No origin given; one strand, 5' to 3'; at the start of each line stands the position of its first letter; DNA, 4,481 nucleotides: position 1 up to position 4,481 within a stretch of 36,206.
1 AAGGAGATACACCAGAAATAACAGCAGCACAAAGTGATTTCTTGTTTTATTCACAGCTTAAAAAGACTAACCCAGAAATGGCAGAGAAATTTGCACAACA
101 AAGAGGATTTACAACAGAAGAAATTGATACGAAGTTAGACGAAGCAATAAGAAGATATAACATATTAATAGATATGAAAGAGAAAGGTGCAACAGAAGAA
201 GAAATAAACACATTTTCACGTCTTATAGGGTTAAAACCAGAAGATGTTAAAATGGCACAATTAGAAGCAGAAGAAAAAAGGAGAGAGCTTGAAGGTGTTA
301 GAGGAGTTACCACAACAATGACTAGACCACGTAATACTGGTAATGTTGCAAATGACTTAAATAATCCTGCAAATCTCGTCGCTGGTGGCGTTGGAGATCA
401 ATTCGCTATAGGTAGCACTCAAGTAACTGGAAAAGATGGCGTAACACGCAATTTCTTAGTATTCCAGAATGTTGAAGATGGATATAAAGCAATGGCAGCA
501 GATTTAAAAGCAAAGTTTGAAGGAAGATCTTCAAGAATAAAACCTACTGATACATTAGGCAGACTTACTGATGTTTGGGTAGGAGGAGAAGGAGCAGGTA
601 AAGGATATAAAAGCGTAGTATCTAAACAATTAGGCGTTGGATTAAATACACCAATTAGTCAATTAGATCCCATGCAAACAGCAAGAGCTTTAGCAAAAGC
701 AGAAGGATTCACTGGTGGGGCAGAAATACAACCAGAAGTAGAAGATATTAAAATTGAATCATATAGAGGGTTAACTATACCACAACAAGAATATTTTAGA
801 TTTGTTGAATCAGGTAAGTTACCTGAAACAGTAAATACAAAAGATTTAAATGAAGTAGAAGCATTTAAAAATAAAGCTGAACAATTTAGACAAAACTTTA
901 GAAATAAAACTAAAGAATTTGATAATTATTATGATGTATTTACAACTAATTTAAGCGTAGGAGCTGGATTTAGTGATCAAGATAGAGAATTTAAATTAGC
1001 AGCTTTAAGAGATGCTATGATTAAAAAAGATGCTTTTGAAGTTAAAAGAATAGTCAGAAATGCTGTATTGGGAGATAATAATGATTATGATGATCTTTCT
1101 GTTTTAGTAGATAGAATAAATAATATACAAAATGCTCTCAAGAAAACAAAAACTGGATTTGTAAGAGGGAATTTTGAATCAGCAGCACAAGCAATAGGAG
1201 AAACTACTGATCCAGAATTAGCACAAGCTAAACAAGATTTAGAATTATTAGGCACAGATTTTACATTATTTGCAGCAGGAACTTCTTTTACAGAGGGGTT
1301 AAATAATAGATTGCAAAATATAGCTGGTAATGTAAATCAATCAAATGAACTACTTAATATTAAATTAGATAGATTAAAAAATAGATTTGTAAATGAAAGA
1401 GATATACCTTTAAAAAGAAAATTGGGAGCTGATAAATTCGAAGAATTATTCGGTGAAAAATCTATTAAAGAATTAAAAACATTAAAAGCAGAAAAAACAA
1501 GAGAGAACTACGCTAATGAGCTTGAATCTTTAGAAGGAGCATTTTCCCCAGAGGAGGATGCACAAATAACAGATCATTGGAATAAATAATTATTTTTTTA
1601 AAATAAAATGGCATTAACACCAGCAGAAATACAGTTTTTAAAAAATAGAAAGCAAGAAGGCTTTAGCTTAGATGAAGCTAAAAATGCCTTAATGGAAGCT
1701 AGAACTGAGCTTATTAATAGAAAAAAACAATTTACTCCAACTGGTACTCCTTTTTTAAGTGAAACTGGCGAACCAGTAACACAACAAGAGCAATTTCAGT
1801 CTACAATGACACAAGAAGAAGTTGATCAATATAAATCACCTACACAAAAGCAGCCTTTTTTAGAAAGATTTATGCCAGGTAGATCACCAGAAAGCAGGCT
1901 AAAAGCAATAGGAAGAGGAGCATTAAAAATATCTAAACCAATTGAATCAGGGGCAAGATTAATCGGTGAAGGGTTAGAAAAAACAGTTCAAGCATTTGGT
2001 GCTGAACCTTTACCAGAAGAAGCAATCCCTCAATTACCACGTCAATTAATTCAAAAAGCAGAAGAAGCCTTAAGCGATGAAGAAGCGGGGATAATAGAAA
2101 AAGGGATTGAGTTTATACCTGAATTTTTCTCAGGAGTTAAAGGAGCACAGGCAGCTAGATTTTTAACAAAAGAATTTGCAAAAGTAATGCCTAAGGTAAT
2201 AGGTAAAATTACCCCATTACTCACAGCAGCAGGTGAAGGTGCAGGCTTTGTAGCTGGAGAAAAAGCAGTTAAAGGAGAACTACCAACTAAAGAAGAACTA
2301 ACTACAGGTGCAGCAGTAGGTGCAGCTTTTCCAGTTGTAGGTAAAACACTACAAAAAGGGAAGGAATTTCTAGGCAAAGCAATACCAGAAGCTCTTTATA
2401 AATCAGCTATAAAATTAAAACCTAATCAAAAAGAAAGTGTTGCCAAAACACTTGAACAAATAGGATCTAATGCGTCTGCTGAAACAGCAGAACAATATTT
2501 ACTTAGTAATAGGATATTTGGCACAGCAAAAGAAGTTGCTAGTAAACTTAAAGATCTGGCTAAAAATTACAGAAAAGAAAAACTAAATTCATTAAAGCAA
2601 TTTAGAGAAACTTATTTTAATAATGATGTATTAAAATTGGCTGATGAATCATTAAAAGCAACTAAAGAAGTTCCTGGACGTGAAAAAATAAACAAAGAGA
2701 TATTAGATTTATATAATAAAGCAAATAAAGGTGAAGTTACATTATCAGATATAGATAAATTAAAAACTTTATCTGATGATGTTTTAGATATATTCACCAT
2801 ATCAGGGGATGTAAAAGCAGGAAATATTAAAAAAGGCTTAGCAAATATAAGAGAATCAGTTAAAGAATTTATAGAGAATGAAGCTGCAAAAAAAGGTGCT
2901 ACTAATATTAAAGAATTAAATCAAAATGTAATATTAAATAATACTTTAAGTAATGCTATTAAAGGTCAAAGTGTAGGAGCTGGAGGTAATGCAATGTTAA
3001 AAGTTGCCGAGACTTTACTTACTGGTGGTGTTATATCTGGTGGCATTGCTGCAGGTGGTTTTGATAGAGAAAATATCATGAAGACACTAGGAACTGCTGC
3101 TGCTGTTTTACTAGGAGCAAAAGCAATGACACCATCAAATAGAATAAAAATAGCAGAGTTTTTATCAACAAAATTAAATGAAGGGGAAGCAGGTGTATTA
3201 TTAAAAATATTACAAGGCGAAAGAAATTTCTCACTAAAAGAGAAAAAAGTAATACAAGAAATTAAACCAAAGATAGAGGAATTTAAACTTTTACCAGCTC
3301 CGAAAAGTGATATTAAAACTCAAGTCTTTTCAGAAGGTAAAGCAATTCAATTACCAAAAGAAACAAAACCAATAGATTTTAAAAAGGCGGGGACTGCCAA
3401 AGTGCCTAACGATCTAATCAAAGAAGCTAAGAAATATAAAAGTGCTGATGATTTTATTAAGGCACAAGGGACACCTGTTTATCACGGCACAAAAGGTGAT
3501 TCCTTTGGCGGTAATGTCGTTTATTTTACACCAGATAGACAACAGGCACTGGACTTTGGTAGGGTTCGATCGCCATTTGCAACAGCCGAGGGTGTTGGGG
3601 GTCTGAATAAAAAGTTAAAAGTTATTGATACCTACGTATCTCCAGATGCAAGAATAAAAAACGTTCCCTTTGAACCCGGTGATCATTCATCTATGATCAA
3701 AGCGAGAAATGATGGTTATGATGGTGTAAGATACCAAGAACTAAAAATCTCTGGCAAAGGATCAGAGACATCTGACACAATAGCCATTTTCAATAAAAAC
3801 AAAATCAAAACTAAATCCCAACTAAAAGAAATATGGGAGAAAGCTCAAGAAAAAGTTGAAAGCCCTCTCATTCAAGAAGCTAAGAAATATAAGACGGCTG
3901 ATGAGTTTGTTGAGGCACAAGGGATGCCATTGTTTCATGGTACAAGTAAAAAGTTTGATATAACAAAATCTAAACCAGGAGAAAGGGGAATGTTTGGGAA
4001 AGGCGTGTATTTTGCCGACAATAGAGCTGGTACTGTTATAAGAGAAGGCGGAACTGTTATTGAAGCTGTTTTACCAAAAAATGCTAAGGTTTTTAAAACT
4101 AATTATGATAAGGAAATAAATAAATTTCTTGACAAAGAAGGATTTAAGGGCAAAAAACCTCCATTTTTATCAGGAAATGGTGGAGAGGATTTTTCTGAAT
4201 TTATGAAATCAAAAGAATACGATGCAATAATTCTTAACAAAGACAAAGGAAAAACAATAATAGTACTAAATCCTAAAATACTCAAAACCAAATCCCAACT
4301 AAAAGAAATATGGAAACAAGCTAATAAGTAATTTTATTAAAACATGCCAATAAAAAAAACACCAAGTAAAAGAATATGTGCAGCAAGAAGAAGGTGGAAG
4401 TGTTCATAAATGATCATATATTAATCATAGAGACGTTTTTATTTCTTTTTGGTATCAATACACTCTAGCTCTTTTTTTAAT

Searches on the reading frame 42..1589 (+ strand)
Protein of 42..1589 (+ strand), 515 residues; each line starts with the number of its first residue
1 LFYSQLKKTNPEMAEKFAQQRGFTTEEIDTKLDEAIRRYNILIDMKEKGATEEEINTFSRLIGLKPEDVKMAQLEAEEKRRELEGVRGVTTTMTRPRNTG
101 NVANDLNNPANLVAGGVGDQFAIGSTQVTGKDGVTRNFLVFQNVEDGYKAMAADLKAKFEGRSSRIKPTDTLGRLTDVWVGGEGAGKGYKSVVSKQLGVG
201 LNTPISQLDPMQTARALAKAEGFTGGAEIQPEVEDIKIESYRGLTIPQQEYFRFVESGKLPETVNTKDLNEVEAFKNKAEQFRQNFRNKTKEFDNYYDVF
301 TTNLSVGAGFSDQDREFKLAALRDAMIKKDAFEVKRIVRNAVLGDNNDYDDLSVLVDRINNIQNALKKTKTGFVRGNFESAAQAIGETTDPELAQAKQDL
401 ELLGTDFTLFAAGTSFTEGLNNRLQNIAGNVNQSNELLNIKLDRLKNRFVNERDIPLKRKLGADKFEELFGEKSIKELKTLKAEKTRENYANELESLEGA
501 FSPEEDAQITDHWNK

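Call 24: search_protein_families(library=phrogs, proteins=[window:42-1589:+], max_evalue=0.001)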
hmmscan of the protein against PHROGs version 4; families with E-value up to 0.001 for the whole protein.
window:42-1589:+ (515 aa): 1 family
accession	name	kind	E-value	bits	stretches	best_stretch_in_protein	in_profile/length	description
phrog_2276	-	tail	1e-06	28.8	1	91-225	480-597/673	tail length tape measure protein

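Call 25: search_protein_families(library=pfam, proteins=[window:42-1589:+], max_evalue=0.001)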
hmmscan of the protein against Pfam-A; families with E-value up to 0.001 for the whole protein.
window:42-1589:+ (515 aa): 0 families

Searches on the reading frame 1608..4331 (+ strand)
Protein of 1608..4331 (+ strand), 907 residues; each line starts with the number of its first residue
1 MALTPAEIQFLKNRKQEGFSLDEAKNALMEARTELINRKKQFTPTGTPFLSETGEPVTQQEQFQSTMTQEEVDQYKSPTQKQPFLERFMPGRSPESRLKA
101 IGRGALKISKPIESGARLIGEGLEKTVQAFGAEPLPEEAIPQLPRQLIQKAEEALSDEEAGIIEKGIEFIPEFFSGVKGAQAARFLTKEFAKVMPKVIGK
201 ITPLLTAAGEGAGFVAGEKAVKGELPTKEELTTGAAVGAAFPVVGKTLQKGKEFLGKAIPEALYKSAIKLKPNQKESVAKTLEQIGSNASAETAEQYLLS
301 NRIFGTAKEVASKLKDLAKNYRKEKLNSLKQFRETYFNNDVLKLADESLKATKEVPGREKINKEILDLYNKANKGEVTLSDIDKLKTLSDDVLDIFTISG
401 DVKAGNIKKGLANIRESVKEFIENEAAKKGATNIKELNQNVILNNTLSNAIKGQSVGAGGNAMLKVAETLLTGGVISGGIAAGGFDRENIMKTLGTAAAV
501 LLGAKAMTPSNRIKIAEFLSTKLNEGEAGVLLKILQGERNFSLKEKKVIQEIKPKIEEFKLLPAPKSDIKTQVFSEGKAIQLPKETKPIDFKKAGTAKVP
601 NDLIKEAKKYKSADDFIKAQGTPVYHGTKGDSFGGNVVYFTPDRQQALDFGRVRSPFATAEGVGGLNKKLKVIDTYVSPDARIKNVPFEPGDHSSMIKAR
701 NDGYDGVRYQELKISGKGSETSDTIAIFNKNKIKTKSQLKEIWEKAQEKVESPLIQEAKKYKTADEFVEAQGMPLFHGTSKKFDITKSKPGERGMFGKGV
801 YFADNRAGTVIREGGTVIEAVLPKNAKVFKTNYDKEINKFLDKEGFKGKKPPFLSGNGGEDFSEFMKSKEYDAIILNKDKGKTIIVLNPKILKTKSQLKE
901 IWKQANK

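Call 24: search_protein_families(library=phrogs, proteins=[window:1608-4331:+], max_evalue=0.001)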
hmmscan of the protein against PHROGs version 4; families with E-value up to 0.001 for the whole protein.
window:1608-4331:+ (907 aa): 0 families

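Call 25: search_protein_families(library=pfam, proteins=[window:1608-4331:+], max_evalue=0.001)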
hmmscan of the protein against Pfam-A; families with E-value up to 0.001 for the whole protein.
window:1608-4331:+ (907 aa): 0 families

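Call 30: search_solved_structures(query=window:1608-4331:+, max_evalue=1)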
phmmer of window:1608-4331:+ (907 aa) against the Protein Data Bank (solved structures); distinct sequences matched with E-value up to 1: 1.
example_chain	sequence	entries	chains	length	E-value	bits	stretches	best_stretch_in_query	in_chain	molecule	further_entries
2wb9_A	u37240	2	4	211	0.25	12.9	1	288-356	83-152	GLUTATHIONE TRANSFERASE SIGMA CLASS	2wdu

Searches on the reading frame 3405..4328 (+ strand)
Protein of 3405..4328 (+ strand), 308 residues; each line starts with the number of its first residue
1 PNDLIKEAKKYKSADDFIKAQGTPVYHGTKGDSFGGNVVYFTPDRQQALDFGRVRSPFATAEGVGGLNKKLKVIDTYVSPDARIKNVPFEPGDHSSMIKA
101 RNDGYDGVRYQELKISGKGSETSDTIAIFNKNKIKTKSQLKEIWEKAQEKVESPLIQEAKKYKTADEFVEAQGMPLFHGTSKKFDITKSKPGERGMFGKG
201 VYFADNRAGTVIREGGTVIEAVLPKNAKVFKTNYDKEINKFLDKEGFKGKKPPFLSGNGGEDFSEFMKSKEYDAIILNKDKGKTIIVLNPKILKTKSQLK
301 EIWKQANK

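Call 87: search_protein_families(library=pfam, proteins=[window:3405-4328:+], max_evalue=5)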
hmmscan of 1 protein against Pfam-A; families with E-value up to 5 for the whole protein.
window:3405-4328:+ (308 aa): 5 families
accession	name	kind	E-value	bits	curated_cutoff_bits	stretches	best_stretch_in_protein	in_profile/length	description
PF18760.7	ART-PolyVal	-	2.7e-06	28.6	31.2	1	172-294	3-131/140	ADP-Ribosyltransferase in polyvalent proteins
PF00644.27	PARP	-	0.002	18.1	26.7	1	157-207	35-93/199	Poly(ADP-ribose) polymerase catalytic domain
PF18929.5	DUF5678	-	0.01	16.1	23.2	0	280-308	6-34/49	Family of unknown function (DUF5678)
PF17215.9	Rrp44_S1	-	0.089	13.2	23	1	100-148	39-86/89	S1 domain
PF23528.1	Microp_apicomplexa_15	-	1.2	9.8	27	0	1-16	34-49/69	Apicomplexa microprotein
